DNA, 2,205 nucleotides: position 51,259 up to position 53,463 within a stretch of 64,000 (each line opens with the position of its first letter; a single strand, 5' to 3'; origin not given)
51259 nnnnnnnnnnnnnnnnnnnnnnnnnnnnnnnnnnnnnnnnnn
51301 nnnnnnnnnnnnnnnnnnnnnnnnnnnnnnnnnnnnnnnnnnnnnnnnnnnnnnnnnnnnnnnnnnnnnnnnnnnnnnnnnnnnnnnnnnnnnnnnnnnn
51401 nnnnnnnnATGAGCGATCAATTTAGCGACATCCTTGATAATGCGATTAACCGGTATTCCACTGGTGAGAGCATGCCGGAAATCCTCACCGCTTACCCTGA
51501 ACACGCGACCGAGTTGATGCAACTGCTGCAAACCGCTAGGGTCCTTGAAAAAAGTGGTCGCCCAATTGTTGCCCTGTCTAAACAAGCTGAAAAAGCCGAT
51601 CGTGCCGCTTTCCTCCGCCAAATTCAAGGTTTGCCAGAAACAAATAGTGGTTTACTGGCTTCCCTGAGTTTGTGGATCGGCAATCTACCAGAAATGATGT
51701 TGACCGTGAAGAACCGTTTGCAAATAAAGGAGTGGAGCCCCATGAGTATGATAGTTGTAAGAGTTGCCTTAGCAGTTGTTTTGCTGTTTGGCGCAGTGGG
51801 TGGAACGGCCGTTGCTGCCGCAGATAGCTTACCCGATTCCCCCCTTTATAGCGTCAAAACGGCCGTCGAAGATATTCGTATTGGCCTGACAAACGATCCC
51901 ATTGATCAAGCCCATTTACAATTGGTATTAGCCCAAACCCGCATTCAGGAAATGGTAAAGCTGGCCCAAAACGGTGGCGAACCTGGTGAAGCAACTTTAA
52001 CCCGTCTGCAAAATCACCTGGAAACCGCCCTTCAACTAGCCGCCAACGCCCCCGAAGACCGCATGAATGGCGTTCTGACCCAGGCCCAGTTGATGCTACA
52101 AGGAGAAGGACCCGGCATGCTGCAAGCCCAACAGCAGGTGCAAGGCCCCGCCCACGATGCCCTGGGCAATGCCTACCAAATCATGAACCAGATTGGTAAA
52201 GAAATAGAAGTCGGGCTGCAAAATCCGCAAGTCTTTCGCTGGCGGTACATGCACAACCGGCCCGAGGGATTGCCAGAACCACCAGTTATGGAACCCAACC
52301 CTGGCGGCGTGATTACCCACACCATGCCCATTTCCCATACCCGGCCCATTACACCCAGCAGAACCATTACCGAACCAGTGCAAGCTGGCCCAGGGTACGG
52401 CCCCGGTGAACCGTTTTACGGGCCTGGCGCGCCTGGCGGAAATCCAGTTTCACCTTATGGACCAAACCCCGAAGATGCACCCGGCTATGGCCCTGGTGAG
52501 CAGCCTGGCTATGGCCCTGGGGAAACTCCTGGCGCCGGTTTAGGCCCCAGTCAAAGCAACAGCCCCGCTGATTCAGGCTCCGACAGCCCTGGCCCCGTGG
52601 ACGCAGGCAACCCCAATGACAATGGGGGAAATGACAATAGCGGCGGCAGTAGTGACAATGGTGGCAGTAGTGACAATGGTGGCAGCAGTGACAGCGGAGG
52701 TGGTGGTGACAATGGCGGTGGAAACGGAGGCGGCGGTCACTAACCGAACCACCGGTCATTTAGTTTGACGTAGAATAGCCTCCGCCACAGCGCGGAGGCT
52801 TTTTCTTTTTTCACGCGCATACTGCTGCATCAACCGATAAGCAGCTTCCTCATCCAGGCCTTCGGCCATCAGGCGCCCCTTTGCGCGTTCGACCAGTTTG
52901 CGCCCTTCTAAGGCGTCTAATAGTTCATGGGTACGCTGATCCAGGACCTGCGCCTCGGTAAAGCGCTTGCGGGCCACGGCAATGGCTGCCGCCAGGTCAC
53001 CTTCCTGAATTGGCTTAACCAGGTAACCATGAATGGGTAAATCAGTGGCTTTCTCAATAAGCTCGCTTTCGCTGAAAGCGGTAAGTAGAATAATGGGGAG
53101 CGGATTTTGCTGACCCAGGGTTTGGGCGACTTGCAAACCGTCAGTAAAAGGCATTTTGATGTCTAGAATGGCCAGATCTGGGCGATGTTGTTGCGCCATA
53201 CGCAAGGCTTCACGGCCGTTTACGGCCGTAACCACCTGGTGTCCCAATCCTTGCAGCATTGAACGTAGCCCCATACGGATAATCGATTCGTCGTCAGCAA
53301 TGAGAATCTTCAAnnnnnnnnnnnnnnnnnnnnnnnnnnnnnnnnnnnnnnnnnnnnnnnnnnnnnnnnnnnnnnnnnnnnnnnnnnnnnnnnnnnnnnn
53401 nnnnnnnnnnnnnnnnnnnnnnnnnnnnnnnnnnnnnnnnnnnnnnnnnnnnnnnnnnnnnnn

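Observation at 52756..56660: glnA leader terminator with ANTAR-type dual hairpins next to a GAF-kinase/ANTAR regulator pair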

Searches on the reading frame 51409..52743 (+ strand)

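Call 3: search_protein_families(library=pfam, proteins=[window:51409-52743:+])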
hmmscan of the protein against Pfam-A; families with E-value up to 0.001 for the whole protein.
window:51409-52743:+ (444 aa): 1 family
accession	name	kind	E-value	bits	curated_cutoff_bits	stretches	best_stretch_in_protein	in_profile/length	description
PF18915.5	DUF5667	-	8.1e-15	55.5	27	1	140-218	2-77/99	Domain of unknown function (DUF5667)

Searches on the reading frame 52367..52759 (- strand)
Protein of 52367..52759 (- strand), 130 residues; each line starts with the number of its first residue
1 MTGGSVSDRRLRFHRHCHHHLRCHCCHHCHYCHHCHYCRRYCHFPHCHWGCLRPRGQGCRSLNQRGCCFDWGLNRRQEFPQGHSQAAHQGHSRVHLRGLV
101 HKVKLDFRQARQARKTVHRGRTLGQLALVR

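Call 3: search_protein_families(library=pfam, proteins=[window:52367-52759:-])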
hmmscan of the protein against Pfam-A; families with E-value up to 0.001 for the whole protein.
window:52367-52759:- (130 aa): 0 families

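Call 65: search_protein_families(library=ncbifam, proteins=[window:52367-52759:-])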
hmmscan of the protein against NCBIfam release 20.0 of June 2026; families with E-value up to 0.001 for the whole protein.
window:52367-52759:- (130 aa): 0 families

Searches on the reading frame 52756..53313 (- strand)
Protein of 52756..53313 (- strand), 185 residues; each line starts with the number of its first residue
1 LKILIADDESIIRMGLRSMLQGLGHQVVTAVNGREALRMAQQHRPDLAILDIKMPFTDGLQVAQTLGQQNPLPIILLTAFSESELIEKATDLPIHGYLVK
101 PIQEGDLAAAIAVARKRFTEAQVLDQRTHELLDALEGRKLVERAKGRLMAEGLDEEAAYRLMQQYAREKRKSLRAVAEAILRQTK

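Call 3: search_protein_families(library=pfam, proteins=[window:52756-53313:-])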
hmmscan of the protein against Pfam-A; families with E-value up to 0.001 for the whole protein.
window:52756-53313:- (185 aa): 2 families
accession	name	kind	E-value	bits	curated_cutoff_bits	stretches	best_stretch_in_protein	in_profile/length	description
PF00072.30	Response_reg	-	6.6e-28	97.5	30.2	1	3-111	1-110/111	Response regulator receiver domain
PF03861.19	ANTAR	-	5.2e-16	58.6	27.3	1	131-181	3-54/54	ANTAR domain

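Call 62: search_solved_structures(query=window:52756-53313:-, max_evalue=0.001, show_alignments=4)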
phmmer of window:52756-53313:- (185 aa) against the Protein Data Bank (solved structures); distinct sequences matched with E-value up to 0.001: 292 (the best 60 are shown).
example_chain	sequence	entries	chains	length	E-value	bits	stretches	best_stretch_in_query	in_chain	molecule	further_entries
1s8n_A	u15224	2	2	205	8e-40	139.7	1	2-182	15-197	putative antiterminator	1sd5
6wsh_A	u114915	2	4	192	1.6e-28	103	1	2-182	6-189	Response regulator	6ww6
1nxo_A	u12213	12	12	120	1.4e-17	67.4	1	2-115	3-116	DNA-binding response regulator | Response regulator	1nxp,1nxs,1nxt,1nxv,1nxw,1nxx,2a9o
6eb7_A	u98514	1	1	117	1.9e-17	67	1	2-113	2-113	DNA-binding response regulator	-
1mvo_A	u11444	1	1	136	8e-17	65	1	2-117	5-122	PhoP response regulator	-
9xzo_A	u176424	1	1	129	9.3e-17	64.8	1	2-104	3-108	De novo protein M1X0B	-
6ifh_A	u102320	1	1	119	1.8e-16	63.9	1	2-110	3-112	Sporulation initiation phosphotransferase F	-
6swl_A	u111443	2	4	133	1.9e-16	63.7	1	3-113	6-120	Two-component response regulator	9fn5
1ys6_A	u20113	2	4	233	5.3e-16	62.3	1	2-120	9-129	Transcriptional regulatory protein prrA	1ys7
8fk2_A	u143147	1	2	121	1.1e-15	61.3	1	2-115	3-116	Putative response regulator CovR VicR-like protein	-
1zh2_A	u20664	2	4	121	1.5e-15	60.9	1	3-119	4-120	KDP operon transcriptional regulatory protein kdpE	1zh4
6swf_A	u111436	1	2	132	3e-15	59.9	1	2-121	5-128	Two-component response regulator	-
6swb_A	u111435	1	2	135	3.3e-15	59.7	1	2-121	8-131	Two-component response regulator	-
4kfc_A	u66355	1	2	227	3.3e-15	59.7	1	3-121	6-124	KDP operon transcriptional regulatory protein KdpE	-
4kny_A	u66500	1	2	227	3.3e-15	59.7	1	3-121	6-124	KDP operon transcriptional regulatory protein KdpE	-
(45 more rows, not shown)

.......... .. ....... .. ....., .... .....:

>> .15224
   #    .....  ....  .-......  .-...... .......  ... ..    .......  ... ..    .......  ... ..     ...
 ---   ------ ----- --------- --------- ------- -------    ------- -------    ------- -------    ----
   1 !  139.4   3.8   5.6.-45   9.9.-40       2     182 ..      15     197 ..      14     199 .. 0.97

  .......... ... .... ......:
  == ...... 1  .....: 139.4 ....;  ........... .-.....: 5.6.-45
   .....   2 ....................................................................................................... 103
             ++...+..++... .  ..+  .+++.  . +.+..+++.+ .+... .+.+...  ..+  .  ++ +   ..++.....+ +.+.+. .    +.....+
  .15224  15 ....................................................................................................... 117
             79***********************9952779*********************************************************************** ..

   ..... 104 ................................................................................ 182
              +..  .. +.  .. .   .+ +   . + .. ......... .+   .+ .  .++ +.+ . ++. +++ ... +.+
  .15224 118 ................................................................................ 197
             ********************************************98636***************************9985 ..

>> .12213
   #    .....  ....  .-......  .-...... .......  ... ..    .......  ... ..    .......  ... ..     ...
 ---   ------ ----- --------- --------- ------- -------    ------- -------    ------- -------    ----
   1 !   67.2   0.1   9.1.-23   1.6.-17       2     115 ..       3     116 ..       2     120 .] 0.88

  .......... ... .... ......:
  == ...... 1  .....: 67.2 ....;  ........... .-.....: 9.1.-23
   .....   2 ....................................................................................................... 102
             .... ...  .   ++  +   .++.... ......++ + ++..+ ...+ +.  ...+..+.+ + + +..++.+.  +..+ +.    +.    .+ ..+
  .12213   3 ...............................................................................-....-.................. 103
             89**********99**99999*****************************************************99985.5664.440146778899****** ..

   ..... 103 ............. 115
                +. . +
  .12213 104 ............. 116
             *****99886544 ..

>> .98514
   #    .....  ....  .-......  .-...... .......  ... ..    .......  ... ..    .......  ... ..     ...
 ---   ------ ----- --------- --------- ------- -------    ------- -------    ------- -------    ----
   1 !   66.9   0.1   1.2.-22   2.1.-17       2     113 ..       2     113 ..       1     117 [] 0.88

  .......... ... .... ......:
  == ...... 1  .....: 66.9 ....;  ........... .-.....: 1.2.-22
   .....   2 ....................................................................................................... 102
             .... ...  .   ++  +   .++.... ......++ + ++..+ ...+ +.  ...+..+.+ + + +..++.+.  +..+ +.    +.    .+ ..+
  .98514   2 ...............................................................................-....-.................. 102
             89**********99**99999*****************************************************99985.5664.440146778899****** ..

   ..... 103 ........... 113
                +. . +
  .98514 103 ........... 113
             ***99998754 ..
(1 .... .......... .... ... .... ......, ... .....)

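Call 65: search_protein_families(library=ncbifam, proteins=[window:52756-53313:-])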
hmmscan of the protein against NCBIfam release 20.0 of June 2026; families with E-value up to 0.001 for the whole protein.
window:52756-53313:- (185 aa): 108 families (the best 25 are shown)
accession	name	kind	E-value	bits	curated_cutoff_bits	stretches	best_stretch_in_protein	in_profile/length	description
NF045944.1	ResRegRpaBCyano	equivalog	2.7e-24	85.8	330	1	4-126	1-123/229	response regulator transcription factor RpaB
NF011874.0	PRK15347.1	equivalog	3.3e-21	75.1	852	1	1-115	691-810/921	two component system sensor kinase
NF006623.1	PRK09191.1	subfamily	3.8e-18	66.2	240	1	2-114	139-251/258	PhyR family response regulator anti-anti-sigma factor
NF041733.1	resp_reg_CseB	equivalog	5.4e-18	65.2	350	1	2-125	2-125/228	two-component system response regulator CseB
NF040689.1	MtrAB_MtrA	equivalog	7.2e-18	64.7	300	1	3-122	1-119/219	MtrAB system response regulator MtrA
NF008469.0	PRK11361.1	equivalog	1.2e-17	63.8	714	1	2-111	6-116/461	acetoacetate metabolism transcriptional regulator AtoC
NF040534.1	resp_reg_YycF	equivalog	1.5e-17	63.6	340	1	2-126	2-126/231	response regulator YycF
NF007820.0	PRK10529.1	equivalog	2.4e-17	63.1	325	1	2-125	3-126/225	two-component system response regulator KdpE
NF007969.0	PRK10693.1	equivalog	1.1e-16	60.8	329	1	2-104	9-112/337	two-component system response regulator RssB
NF008677.0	PRK11697.1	equivalog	1.5e-16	60.5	246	1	1-134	2-135/238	two-component system response regulator BtsR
NF041367.1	CheY_Halo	equivalog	1.9e-16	60.5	200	1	3-111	1-110/114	chemotaxis protein CheY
NF033117.2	vanR_ACDEGLN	exception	2.2e-16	60.1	350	1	3-137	1-135/226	VanR-ABDEGLN family response regulator transcription factor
TIGR01818.1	ntrC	equivalog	2.9e-16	59.3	558.6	1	3-130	1-126/463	nitrogen regulation protein NR(I)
NF033120.0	vanR_FM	exception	3e-16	59.8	460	1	2-139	5-139/231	vancomycin resistance response regulator transcription factor, VanR-F/VanR-M family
TIGR02956.1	TMAO_torS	equivalog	3.4e-16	58.5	676.5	1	2-115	703-820/967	TMAO reductase system sensor histidine kinase/response regulator TorS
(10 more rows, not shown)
